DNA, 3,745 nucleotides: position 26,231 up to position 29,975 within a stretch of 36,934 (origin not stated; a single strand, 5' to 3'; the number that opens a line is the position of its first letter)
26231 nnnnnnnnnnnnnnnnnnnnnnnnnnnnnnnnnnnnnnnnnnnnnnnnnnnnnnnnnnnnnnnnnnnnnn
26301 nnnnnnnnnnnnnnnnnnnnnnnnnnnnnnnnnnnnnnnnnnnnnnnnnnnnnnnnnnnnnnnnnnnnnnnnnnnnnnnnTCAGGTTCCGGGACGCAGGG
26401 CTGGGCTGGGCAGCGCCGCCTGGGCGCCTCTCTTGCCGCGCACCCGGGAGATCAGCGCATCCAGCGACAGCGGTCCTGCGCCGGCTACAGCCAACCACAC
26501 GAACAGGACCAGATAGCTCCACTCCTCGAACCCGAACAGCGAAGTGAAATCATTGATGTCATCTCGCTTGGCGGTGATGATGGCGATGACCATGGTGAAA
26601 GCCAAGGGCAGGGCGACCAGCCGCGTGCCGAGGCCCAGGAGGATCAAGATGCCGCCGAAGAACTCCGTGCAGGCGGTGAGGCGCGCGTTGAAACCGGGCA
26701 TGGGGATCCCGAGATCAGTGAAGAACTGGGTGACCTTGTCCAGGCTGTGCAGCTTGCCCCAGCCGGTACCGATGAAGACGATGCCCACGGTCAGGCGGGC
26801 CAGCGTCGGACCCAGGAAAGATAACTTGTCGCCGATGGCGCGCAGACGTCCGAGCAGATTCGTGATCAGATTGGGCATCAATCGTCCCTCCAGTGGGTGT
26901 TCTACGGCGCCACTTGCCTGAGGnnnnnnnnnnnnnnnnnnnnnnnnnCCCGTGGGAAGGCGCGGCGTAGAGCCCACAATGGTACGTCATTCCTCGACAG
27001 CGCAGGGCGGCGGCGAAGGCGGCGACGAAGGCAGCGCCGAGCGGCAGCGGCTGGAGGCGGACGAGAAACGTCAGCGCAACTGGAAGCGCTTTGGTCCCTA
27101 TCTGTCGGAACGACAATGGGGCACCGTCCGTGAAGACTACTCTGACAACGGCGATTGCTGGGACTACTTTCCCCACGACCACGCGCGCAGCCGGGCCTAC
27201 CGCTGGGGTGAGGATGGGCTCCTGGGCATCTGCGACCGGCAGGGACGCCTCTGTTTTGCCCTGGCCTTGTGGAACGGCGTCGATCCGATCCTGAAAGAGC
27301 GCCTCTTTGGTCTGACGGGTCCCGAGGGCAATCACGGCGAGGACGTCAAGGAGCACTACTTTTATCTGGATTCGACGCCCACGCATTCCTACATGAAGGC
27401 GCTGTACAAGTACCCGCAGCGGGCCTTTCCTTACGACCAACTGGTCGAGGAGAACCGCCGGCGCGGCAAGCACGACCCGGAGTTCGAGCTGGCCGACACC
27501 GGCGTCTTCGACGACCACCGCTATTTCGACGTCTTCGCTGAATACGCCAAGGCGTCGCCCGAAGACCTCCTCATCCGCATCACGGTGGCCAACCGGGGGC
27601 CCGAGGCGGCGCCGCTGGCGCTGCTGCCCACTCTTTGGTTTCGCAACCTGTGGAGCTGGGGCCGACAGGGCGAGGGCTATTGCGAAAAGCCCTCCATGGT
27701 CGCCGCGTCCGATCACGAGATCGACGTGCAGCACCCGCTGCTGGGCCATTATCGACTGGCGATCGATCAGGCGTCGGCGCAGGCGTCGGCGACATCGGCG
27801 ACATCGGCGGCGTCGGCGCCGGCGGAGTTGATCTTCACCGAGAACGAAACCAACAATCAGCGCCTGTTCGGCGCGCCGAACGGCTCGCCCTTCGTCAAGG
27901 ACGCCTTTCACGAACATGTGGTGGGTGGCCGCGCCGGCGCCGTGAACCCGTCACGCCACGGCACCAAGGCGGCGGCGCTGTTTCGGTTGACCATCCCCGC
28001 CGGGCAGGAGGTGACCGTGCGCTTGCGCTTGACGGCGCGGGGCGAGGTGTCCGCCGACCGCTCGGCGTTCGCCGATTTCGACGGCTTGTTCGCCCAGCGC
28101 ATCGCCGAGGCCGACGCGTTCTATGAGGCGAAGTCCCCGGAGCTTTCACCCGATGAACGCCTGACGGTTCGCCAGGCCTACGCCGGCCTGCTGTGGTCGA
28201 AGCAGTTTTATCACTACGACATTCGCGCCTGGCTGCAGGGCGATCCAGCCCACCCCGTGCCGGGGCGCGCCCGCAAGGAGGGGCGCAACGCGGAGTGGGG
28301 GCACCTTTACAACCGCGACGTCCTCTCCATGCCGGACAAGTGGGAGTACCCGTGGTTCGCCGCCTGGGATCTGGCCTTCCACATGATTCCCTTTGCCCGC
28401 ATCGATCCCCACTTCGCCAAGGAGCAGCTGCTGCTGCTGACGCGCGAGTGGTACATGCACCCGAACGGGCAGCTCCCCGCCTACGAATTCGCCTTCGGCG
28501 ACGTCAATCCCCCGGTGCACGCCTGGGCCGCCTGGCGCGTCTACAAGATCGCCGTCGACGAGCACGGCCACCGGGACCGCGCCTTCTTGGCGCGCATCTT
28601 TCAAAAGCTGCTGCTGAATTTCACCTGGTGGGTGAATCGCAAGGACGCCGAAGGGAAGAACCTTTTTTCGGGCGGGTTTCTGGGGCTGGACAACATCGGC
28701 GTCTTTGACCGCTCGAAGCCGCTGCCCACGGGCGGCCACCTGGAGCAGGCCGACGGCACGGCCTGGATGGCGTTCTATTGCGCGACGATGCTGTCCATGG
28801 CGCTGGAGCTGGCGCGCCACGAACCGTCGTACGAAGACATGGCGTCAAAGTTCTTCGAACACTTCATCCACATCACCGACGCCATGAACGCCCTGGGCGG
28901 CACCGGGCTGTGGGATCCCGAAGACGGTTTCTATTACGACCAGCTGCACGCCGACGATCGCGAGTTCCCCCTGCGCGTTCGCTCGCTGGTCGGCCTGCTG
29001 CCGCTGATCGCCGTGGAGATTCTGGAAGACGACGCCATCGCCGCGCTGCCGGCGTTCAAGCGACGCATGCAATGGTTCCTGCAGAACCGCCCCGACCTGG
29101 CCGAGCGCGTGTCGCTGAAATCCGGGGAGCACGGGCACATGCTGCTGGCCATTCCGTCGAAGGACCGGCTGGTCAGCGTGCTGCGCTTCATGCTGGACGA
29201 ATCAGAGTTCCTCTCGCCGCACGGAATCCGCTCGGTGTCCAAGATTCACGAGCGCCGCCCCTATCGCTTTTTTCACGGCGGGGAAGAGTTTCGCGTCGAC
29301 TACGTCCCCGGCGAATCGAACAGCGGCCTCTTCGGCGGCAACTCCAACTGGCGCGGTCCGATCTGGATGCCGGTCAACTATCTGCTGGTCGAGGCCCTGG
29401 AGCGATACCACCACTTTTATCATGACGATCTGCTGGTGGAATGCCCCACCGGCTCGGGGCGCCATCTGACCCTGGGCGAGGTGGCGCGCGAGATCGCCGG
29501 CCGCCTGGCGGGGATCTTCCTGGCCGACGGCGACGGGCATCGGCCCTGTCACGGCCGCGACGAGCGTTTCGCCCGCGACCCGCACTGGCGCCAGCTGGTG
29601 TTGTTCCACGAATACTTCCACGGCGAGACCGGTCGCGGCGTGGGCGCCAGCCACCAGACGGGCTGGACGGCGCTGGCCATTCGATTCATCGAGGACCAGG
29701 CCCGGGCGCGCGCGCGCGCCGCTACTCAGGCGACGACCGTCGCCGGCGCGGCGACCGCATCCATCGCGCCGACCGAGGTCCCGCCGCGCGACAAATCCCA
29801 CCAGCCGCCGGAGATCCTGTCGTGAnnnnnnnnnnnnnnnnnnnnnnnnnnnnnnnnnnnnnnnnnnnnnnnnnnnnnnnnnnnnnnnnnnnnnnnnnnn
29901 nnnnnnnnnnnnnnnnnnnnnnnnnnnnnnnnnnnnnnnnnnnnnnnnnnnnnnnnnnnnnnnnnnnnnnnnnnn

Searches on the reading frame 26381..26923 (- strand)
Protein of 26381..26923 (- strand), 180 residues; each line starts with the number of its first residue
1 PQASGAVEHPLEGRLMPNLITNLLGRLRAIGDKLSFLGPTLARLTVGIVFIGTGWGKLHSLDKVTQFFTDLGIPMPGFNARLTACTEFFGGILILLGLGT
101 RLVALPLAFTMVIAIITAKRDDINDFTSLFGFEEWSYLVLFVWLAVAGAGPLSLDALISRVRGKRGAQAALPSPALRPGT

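Call 9: search_protein_families(library=pfam, proteins=[window:26381-26923:-], max_evalue=0.001)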
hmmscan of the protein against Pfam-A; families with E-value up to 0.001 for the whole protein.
window:26381-26923:- (180 aa): 2 families
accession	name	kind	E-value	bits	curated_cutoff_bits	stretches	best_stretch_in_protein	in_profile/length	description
PF07681.17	DoxX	-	5.4e-24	85.1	23.6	1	39-119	2-84/85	DoxX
PF07291.16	MauE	-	4.6e-06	27.4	27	1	41-116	7-85/128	Methylamine utilisation protein MauE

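Call 51: search_protein_families(library=ncbifam, proteins=[window:26381-26878:-], max_evalue=0.00001)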
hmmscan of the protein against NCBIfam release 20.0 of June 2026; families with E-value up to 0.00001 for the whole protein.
window:26381-26878:- (165 aa): 1 family
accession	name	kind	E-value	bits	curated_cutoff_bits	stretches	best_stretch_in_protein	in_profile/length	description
NF050144.1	matur_HvfX_fam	equivalog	1e-20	74.5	80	1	22-103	2-87/165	HvfX family Cu-binding RiPP maturation protein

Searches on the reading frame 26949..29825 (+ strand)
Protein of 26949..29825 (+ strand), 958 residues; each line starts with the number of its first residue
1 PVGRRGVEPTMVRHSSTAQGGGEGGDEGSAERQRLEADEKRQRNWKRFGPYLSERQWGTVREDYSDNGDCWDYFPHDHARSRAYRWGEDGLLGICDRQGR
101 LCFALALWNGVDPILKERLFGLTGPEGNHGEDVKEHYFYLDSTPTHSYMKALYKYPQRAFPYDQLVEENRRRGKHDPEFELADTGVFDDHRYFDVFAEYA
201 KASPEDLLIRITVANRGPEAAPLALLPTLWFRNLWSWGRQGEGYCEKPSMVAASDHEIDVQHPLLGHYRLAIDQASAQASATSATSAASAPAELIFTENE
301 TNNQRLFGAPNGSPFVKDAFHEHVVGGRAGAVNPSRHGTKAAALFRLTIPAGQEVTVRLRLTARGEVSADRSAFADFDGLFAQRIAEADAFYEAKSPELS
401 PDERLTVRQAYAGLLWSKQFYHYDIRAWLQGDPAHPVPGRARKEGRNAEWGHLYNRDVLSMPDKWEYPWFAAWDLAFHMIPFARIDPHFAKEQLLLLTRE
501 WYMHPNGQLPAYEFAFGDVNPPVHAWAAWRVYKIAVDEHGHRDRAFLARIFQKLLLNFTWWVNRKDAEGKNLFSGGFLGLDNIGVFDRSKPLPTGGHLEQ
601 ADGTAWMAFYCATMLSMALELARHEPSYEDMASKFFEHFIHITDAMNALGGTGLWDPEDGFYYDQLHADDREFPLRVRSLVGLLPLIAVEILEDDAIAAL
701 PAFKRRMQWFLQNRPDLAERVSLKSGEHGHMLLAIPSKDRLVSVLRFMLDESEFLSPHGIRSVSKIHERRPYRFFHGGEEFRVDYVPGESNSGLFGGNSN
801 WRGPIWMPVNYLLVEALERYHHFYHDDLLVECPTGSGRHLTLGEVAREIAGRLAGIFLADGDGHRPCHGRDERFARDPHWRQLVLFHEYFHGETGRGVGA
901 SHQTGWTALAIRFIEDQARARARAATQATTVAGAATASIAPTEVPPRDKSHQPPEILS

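Call 9: search_protein_families(library=pfam, proteins=[window:26949-29825:+], max_evalue=0.001)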
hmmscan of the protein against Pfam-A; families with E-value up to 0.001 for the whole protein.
window:26949-29825:+ (958 aa): 2 families
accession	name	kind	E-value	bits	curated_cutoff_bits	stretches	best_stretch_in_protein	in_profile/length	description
PF22422.2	MGH1-like_GH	-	1.3e-24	87.9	27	2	467-704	1-265/356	Mannosylglycerate hydrolase MGH1-like glycoside hydrolase domain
PF03200.22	Glyco_hydro_63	-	1.2e-06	28.1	22.4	1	737-822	362-428/492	Glycosyl hydrolase family 63 C-terminal domain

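Call 51: search_protein_families(library=ncbifam, proteins=[window:26979-29825:+], max_evalue=0.00001)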
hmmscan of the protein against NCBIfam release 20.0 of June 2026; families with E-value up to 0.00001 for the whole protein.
window:26979-29825:+ (948 aa): 1 family
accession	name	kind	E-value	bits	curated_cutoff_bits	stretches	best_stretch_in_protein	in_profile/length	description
NF047898.1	GluglyHdase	equivalog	1.9e-06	26.9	550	0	500-563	101-167/442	glucosylglycerate hydrolase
